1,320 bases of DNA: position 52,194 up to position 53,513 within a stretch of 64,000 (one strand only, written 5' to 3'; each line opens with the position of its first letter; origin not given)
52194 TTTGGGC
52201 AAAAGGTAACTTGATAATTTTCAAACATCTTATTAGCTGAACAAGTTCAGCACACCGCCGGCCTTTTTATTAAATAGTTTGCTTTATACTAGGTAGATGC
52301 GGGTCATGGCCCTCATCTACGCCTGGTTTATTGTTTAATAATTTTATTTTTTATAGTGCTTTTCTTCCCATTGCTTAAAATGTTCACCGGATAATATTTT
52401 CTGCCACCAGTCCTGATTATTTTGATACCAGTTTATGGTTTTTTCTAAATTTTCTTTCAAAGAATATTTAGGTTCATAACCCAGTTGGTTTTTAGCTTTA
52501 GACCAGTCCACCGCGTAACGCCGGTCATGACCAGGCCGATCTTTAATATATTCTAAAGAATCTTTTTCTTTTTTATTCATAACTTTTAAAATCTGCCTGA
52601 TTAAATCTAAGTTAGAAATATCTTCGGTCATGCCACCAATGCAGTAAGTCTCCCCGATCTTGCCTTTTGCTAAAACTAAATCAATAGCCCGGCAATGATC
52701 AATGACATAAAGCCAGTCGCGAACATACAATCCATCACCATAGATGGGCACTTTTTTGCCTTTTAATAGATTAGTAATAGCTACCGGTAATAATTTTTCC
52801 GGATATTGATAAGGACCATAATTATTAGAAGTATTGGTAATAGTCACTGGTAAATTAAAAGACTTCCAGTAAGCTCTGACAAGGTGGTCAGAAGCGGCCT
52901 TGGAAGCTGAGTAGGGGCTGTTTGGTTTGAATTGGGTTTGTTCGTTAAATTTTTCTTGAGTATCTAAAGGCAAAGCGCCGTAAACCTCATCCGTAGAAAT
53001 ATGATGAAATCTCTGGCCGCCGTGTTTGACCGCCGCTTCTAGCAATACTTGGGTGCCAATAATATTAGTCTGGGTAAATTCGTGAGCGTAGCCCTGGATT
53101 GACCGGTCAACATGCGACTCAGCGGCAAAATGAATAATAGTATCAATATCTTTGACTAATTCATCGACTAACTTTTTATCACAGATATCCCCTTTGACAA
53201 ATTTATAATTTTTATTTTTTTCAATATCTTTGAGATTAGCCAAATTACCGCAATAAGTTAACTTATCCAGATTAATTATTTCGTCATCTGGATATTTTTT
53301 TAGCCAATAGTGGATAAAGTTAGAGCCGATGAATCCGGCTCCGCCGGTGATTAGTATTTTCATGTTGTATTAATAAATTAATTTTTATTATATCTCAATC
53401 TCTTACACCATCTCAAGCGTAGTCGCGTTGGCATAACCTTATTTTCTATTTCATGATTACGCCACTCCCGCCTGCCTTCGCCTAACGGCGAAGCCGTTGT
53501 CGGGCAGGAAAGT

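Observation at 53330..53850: Palindrome-rich 400-bp insert in front of rmlB, flanked by a duplicated copy of the rmlB start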

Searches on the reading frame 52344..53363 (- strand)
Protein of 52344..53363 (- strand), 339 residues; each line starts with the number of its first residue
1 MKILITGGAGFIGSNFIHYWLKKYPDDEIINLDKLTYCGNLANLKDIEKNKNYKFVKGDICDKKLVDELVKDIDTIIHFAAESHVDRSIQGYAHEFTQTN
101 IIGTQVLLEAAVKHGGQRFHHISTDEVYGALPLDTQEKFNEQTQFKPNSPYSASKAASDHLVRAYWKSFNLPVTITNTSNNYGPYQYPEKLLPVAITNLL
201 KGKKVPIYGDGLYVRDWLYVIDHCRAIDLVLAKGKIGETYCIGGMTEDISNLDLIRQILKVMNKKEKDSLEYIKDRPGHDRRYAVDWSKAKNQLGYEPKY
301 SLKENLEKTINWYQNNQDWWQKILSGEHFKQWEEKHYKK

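Call 8: find_encoding_contigs(protein=window:52344-53363:-, flank=6000, max_places=10)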
Protein window:52344-53363:- (339 aa): 1 contig read that carries it; 1 place shown.
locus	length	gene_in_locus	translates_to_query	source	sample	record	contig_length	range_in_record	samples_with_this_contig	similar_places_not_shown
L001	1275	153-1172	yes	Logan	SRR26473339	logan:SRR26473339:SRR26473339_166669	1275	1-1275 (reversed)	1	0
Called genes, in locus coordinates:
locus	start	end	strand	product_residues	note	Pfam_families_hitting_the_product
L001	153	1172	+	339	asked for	PF01073:3Beta_HSD, PF01370:Epimerase, PF02719:Polysacc_synt_2, PF04321:RmlD_sub_bind, PF07993:NAD_binding_4, PF13460:NAD_binding_10 (weak), PF16363:GDP_Man_Dehyd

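Call 11: search_protein_families(library=pfam, proteins=[window:52344-53363:-])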
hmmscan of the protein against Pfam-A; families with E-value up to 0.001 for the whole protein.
window:52344-53363:- (339 aa): 7 families
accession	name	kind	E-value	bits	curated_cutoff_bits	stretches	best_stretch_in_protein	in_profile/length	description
PF16363.11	GDP_Man_Dehyd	-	8.8e-84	282.2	27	1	4-308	1-331/332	GDP-mannose 4,6 dehydratase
PF01370.27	Epimerase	-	1.6e-65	221.3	20.9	1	3-243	1-240/240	NAD dependent epimerase/dehydratase family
PF01073.25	3Beta_HSD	-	9.5e-21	74.5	22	1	4-222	1-220/280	3-beta hydroxysteroid dehydrogenase/isomerase family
PF07993.18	NAD_binding_4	-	2.2e-17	63.5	20.1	1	5-179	1-205/258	Male sterility protein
PF02719.21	Polysacc_synt_2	-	3.6e-17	62.9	20.2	1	3-126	1-130/293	Polysaccharide biosynthesis protein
PF04321.23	RmlD_sub_bind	-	2.9e-13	50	27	1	1-169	1-143/287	RmlD substrate binding domain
PF13460.12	NAD_binding_10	-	1.3e-07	32.1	27.2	1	40-164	28-133/184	NAD(P)H-binding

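Call 15: find_related_loci(query=window:52344-53363:-, collection=genome_contigs, flank=4000)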
Query window:52344-53363:- (339 aa) in genome_contigs; peptide patterns used: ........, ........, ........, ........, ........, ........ (x = any residue, [..] = any of these).
600 stretches matched a pattern (row limit reached: there are more); 586 encode a relative of the query (tblastn E <= 1e-3); the best 80 are kept; 80 distinct loci.
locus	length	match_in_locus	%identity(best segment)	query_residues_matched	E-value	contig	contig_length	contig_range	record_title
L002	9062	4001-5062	71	1-339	2e-168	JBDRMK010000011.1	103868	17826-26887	MAG: Patescibacteria group bacterium isolate MEGAHIT-group-1.828 k141_8147959, whole genome shotgun sequence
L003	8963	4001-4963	68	1-323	7e-153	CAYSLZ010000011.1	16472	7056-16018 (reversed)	MAG TPA_asm: uncultured Gammaproteobacteria bacterium isolate SRP319275_co2_331 genome assembly, contig: NODE_2955_lengt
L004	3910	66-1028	66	1-323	4e-155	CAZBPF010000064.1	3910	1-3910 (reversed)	MAG TPA_asm: uncultured Gammaproteobacteria bacterium isolate binchicken_co17_166 genome assembly, contig: NODE_40674_le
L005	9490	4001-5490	66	1-338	3e-148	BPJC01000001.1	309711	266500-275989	MAG: Patescibacteria group bacterium KatS3mg090 DNA, contig_4626, whole genome shotgun sequence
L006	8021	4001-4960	62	1-321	3e-139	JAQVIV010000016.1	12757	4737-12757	MAG: Candidatus Shapirobacteria bacterium isolate STE_48 NODE_12034_length_12757_cov_5.874663_Sandtown_E, whole genome s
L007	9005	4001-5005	59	1-339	9e-139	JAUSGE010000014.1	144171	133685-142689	MAG: bacterium isolate E14_metabat.bin.105 E14_k141_972890, whole genome shotgun sequence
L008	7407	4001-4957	63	1-323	1e-137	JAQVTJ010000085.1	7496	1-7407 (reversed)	MAG: Methanobacterium sp. isolate STF1_3 NODE_34982_length_7496_cov_2.761976_Sandtown_F1, whole genome shotgun sequence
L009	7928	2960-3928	62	1-327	6e-138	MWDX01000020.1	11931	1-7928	MAG: Parcubacteria group bacterium ADurb.Bin115 BWX82_contig000020, whole genome shotgun sequence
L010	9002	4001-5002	61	1-339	3e-137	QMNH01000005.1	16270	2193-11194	MAG: Candidatus Falkowbacteria bacterium isolate B7_G4 B7_Guay4_scaffold_02553, whole genome shotgun sequence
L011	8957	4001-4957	61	1-323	6e-137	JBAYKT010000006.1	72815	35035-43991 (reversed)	MAG: Patescibacteria group bacterium isolate SO_2016_GW1_86 scaffold00807_OW334_2016, whole genome shotgun sequence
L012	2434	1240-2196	63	1-323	5e-145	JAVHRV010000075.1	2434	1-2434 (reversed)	MAG: Patescibacteria group bacterium isolate WB02no5_39_7 NODE_40955_length_2434_cov_4.366120, whole genome shotgun sequ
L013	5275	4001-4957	61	1-323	6e-134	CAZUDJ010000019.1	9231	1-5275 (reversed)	MAG TPA_asm: uncultured Gammaproteobacteria bacterium isolate binchicken_co59_88 genome assembly, contig: NODE_17926_len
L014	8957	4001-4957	61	1-323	4e-134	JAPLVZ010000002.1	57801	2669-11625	MAG: Candidatus Falkowbacteria bacterium isolate LacPavin_0419_WC90_MAG_43_11 LacPavin_0419_WC90_scaffold_7644, whole ge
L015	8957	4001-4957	61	1-323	7e-133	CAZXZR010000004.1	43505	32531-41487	MAG TPA_asm: uncultured Gammaproteobacteria bacterium isolate SRP098346_co1_171 genome assembly, contig: NODE_455_length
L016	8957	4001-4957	60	1-323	1e-132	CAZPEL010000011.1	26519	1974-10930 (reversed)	MAG TPA_asm: uncultured Gammaproteobacteria bacterium isolate binchicken_co13_441 genome assembly, contig: NODE_2302_len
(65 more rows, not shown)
